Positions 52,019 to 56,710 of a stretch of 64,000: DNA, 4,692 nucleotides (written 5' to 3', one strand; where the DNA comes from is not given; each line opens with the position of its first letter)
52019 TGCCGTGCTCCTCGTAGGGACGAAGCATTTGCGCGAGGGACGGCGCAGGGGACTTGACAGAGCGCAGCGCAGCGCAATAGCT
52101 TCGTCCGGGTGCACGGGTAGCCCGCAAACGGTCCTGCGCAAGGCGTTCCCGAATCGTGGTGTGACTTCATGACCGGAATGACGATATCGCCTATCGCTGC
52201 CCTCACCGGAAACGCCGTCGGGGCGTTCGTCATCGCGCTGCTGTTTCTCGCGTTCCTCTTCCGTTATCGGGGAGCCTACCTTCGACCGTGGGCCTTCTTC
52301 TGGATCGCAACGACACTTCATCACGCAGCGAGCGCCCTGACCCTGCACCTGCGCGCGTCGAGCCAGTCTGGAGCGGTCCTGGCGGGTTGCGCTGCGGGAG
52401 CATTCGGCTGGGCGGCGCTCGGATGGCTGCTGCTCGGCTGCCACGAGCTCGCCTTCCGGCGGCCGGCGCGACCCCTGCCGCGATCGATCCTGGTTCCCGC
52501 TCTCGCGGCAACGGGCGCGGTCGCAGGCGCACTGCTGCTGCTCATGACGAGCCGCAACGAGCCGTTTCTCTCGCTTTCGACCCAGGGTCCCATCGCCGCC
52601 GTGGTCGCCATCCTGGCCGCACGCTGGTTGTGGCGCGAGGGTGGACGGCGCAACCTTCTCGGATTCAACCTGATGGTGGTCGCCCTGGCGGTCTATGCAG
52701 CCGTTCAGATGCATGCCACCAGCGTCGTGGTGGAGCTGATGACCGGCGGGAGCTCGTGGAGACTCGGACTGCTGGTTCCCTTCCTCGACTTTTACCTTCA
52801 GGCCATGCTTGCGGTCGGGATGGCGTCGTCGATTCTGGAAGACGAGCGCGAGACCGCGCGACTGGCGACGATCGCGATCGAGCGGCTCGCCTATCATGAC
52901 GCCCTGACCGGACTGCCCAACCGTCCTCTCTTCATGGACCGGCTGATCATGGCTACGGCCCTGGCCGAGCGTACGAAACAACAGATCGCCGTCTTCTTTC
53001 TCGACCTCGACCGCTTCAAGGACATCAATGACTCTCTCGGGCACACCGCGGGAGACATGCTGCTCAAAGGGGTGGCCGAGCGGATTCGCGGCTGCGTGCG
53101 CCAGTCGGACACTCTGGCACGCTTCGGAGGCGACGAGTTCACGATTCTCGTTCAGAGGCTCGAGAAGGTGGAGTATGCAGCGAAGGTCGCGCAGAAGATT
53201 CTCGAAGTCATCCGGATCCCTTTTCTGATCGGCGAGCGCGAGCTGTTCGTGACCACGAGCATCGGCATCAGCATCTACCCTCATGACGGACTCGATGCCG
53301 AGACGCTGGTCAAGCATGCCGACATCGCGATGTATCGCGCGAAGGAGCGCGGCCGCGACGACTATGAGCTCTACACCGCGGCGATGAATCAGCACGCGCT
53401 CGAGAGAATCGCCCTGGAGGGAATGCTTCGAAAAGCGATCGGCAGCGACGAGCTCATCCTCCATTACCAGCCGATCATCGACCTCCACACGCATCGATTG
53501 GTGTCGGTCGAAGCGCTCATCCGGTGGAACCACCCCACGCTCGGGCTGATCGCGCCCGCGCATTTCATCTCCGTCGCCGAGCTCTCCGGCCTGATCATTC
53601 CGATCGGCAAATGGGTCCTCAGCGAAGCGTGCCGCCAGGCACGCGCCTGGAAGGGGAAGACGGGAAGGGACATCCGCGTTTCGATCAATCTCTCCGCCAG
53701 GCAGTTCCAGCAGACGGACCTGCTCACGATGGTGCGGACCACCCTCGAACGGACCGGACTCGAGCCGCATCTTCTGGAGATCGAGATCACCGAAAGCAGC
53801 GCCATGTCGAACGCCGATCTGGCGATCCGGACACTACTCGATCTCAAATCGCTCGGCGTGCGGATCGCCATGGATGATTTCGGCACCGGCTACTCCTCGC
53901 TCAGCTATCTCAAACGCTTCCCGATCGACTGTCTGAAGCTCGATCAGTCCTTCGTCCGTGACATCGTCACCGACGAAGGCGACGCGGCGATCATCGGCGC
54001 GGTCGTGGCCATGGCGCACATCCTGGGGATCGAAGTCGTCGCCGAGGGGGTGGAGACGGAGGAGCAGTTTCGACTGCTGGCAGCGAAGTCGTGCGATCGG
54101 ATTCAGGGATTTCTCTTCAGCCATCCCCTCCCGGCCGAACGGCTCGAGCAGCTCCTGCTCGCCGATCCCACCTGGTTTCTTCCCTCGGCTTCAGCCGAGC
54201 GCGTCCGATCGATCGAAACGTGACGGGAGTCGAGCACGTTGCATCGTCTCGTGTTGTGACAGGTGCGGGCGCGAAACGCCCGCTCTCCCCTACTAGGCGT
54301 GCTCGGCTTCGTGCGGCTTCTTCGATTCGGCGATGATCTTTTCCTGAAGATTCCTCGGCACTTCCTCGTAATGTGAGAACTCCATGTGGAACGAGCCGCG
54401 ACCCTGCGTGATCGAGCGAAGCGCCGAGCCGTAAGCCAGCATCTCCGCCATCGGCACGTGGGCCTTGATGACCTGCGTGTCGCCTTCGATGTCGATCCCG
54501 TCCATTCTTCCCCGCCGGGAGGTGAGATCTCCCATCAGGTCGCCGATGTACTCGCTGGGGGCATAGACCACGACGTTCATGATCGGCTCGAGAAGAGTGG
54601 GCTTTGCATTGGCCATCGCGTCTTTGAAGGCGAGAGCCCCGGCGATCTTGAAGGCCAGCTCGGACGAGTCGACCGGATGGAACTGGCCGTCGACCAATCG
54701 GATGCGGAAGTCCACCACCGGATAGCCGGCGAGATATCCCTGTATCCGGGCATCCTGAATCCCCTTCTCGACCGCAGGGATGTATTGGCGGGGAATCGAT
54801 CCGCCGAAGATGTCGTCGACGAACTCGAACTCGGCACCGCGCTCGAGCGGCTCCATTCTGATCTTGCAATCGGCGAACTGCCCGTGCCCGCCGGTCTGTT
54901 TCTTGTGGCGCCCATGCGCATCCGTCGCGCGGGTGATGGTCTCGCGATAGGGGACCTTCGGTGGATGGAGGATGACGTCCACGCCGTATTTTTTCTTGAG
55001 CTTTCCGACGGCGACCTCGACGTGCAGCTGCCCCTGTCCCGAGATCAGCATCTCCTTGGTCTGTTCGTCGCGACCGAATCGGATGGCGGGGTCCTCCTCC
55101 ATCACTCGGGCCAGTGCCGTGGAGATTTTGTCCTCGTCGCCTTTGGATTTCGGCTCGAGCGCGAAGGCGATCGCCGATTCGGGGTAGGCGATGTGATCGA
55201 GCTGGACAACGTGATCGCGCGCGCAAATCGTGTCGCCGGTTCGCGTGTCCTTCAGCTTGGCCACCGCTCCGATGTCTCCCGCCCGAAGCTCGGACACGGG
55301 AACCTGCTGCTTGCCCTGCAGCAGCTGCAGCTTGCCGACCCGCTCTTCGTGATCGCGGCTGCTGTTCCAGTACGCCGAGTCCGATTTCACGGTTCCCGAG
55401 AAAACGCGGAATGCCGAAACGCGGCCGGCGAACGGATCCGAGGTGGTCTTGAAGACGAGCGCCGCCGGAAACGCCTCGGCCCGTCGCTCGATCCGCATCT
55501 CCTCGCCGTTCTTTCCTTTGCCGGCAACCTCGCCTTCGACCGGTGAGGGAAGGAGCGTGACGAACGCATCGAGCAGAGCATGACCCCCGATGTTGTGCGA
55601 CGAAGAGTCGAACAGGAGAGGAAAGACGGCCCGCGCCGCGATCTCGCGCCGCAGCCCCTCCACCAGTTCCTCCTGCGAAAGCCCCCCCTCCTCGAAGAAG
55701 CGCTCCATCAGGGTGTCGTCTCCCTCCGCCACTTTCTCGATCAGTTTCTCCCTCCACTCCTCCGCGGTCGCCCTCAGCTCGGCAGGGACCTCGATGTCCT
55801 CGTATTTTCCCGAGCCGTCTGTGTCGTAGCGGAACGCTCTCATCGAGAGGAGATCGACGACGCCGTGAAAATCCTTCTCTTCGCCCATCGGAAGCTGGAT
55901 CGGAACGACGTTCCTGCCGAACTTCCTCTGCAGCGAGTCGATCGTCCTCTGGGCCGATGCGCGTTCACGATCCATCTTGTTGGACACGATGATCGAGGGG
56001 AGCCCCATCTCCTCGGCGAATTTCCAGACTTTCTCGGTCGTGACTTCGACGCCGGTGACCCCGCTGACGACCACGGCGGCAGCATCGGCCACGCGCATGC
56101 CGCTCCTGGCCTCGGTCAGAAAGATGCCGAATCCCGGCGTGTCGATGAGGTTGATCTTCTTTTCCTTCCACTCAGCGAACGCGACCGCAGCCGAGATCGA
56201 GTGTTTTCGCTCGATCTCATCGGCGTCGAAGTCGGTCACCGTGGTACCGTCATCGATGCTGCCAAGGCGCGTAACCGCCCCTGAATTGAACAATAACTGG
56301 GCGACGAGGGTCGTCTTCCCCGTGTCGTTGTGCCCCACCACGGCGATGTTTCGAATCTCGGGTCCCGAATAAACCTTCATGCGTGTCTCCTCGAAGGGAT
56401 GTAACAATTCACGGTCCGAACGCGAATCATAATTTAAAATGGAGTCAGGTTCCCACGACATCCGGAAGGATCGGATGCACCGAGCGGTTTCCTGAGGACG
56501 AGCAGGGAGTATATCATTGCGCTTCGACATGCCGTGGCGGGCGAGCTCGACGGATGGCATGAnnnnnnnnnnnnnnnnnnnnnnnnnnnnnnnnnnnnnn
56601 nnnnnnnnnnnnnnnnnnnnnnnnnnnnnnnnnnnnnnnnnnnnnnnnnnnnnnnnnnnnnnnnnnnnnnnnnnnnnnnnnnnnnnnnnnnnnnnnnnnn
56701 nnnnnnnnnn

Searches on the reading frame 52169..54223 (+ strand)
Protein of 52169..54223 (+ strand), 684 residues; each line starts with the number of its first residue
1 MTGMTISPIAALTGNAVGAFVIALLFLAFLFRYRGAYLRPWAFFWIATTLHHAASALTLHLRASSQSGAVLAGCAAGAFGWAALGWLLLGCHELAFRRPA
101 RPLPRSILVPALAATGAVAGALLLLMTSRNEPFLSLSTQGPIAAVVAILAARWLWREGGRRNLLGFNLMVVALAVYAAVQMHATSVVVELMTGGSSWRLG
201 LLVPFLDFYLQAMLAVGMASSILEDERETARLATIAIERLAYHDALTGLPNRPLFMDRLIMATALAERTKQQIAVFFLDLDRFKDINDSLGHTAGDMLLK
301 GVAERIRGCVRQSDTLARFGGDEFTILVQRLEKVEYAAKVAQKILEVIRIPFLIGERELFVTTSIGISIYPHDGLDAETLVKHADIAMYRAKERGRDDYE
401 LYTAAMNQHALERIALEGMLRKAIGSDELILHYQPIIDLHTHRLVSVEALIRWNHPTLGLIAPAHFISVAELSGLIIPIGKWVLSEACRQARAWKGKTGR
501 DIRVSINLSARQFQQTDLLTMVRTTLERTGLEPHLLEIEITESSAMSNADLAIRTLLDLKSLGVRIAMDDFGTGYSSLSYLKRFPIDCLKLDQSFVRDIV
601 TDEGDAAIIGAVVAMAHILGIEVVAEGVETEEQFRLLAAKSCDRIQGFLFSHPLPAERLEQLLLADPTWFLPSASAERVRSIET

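Call 18: find_encoding_contigs(protein=window:52169-54223:+, flank=10000, max_places=6)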
Protein window:52169-54223:+ (684 aa): no gene with exactly this product is on record in the collection.
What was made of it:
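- Tried and rejected: The first exact-protein look-up found no gene on record (call 18).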

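Call 19: search_protein_families(library=pfam, proteins=[window:52169-54223:+])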
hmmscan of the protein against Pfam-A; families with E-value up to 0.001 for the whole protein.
window:52169-54223:+ (684 aa): 2 families
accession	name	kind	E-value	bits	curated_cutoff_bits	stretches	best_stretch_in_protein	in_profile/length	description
PF00563.25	EAL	-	2.3e-76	256.7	31.3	1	419-653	3-236/236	EAL domain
PF00990.26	GGDEF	-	2.8e-49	167.4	23.8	1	241-397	1-160/161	Diguanylate cyclase, GGDEF domain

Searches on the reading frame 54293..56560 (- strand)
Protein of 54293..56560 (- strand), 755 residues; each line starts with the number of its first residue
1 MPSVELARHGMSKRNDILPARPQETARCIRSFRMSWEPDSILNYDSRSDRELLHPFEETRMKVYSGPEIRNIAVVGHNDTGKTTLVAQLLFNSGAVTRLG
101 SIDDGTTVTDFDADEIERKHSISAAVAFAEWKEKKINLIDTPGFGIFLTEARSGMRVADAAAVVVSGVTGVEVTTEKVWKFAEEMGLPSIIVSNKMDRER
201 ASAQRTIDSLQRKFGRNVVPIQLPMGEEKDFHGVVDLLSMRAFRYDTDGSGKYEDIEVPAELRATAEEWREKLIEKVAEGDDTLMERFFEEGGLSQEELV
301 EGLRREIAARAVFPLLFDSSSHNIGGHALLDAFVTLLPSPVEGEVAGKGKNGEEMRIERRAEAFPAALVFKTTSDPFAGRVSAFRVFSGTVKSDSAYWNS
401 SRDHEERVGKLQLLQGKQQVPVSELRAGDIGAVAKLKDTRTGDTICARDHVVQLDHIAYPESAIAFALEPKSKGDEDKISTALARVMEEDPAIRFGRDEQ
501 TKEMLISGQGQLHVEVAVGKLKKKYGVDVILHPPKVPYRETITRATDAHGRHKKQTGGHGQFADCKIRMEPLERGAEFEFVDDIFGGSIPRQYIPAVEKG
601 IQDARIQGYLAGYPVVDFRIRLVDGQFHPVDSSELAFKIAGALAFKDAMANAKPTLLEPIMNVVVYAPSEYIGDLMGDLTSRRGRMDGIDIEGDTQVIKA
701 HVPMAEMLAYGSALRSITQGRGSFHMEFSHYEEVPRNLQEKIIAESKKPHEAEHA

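Call 19: search_protein_families(library=pfam, proteins=[window:54293-56560:-])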
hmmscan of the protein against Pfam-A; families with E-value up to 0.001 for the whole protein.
window:54293-56560:- (755 aa): 8 families
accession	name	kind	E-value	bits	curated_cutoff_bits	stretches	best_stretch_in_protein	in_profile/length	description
PF03764.24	EFG_IV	-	5.9e-44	149.2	24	1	534-653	1-121/121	Elongation factor G, domain IV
PF00009.33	GTP_EFTU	-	6.6e-41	140.4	26.5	1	68-339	2-188/188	Elongation factor Tu GTP binding domain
PF00679.30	EFG_C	-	5e-30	103.8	27.9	1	656-741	2-88/89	Elongation factor G C-terminus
PF14492.12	EFG_III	-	1.4e-26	92.8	27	1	460-532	2-74/75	Elongation Factor G, domain III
PF22042.2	EF-G_D2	-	1.1e-15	57.9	27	1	367-447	4-83/84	Elongation factor G domain 2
PF03144.31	GTP_EFTU_D2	-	6e-11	43.1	30.3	1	379-446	1-73/73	Elongation factor Tu domain 2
PF01926.29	MMR_HSR1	-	3.3e-06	27.6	21.9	1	71-195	1-113/113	50S ribosome-binding GTPase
PF00735.24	Septin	-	0.0003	20.6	26.2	1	71-148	6-76/280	Septin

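Call 27: find_homologous_proteins(query=window:54293-56380:-, max_evalue=1e-50)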
Query window:54293-56380:- (695 aa): 8000 proteins with E <= 1e-50 among 8000 candidates; the best 120 are listed.
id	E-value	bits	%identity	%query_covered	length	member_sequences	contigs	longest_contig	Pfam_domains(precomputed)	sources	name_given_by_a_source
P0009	0.0e+0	1551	100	100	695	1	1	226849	PF01926.30,PF00679.31,PF14492.13,PF00009.34,PF03764.25,PF03144.32,PF22042.3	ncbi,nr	ncbi:MAG TPA: elongation factor G [Thermoanaerobaculia bacterium]|nr:elongation factor G [Thermoanae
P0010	0.0e+0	1261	78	100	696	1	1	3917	PF01926.30,PF00679.31,PF14492.13,PF00009.34,PF03764.25,PF03144.32,PF22042.3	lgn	-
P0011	0.0e+0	1259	77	100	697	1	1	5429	PF01926.30,PF00679.31,PF14492.13,PF00009.34,PF03764.25,PF03144.32,PF22042.3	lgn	-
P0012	0.0e+0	1258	78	100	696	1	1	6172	PF01926.30,PF00679.31,PF14492.13,PF00009.34,PF03764.25,PF03144.32,PF22042.3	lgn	-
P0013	0.0e+0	1253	78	99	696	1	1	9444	PF01926.30,PF00679.31,PF14492.13,PF00009.34,PF03764.25,PF03144.32,PF22042.3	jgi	jgi:elongation factor G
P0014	0.0e+0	1250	77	100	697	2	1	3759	PF01926.30,PF00679.31,PF14492.13,PF00009.34,PF03764.25,PF03144.32,PF22042.3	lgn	-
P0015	0.0e+0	1249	77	100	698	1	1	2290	PF01926.30,PF00679.31,PF14492.13,PF00009.34,PF03764.25,PF03144.32,PF22042.3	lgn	-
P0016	0.0e+0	1249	78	100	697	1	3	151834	PF01926.30,PF00679.31,PF14492.13,PF00009.34,PF03764.25,PF03144.32,PF22042.3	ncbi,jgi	jgi:elongation factor G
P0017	0.0e+0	1243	78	100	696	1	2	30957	PF01926.30,PF00679.31,PF14492.13,PF00009.34,PF03764.25,PF03144.32,PF22042.3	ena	-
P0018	0.0e+0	1243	76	100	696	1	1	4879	PF01926.30,PF00679.31,PF14492.13,PF00009.34,PF03764.25,PF03144.32,PF22042.3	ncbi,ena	ncbi:MAG TPA: elongation factor G [Thermoanaerobaculia bacterium]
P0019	0.0e+0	1243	77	100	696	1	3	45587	PF01926.30,PF00679.31,PF14492.13,PF00009.34,PF03764.25,PF03144.32,PF22042.3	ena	-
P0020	0.0e+0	1240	77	100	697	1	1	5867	PF01926.30,PF00679.31,PF14492.13,PF00009.34,PF03764.25,PF16658.12,PF03144.32,PF22042.3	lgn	-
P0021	0.0e+0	1240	77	100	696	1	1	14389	PF01926.30,PF00679.31,PF14492.13,PF00009.34,PF03764.25,PF16658.12,PF03144.32,PF22042.3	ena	-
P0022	0.0e+0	1240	77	100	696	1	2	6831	PF01926.30,PF00679.31,PF14492.13,PF00009.34,PF03764.25,PF03144.32,PF22042.3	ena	-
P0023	0.0e+0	1238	77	99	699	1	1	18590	PF01926.30,PF00679.31,PF14492.13,PF00009.34,PF03764.25,PF03144.32,PF22042.3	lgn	-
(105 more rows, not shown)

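Call 37: find_encoding_contigs(protein=P0016, flank=10000, max_places=3)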
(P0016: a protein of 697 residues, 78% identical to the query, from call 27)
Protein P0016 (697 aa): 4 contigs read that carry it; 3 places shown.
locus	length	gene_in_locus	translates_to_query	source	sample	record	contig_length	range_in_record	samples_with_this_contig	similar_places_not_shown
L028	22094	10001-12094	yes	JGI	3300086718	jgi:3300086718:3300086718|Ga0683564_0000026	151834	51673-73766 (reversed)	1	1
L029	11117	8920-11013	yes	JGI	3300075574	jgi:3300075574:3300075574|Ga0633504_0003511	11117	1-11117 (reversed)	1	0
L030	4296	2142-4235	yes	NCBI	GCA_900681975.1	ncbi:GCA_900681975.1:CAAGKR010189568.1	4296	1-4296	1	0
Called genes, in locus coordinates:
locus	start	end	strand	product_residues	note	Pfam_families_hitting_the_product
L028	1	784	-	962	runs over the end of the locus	PF13620:CarboxypepD_reg, PF13715:CarbopepD_reg_2, PF17210:SdrD_B (weak), PF25183:OMP_b-brl_4, PF00593:TonB_dep_Rec_b-barrel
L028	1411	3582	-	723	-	PF00884:Sulfatase, PF01663:Phosphodiest, PF16347:SGSH_C, PF14559:TPR_19, PF13414:TPR_11, PF13432:TPR_16, PF13432:TPR_16, PF13414:TPR_11, +15 more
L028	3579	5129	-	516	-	PF01039:Carboxyl_trans, PF03255:ACCA (weak)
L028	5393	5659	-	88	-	-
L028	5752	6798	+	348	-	-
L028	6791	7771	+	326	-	-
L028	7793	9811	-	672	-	PF00069:Pkinase, PF01636:APH (faint), PF03109:ABC1 (faint), PF07714:PK_Tyr_Ser-Thr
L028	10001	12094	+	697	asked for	PF00009:GTP_EFTU, PF01926:MMR_HSR1 (weak), PF03144:GTP_EFTU_D2, PF22042:EF-G_D2, PF14492:EFG_III, PF03764:EFG_IV, PF00679:EFG_C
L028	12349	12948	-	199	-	-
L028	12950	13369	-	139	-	-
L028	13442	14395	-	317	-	PF00586:AIRS, PF02769:AIRS_C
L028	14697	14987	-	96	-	-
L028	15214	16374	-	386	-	PF26686:DUF8575 (weak)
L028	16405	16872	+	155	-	PF13581:HATPase_c_2, PF02518:HATPase_c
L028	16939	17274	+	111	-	PF01740:STAS, PF13466:STAS_2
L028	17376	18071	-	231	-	-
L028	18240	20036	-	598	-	PF00009:GTP_EFTU, PF03144:GTP_EFTU_D2, PF00679:EFG_C, PF06421:LepA_C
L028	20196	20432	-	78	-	-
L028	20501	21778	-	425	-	PF04055:Radical_SAM, PF13186:SPASM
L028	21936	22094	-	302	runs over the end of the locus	PF01488:Shikimate_DH (weak), PF03446:NAD_binding_2, PF03807:F420_oxidored, PF14833:NAD_binding_11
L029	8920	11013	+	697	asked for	PF00009:GTP_EFTU, PF01926:MMR_HSR1 (weak), PF03144:GTP_EFTU_D2, PF22042:EF-G_D2, PF14492:EFG_III, PF03764:EFG_IV, PF00679:EFG_C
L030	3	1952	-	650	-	?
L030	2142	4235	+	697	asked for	PF00009:GTP_EFTU, PF01926:MMR_HSR1 (weak), PF03144:GTP_EFTU_D2, PF22042:EF-G_D2, PF14492:EFG_III, PF03764:EFG_IV, PF00679:EFG_C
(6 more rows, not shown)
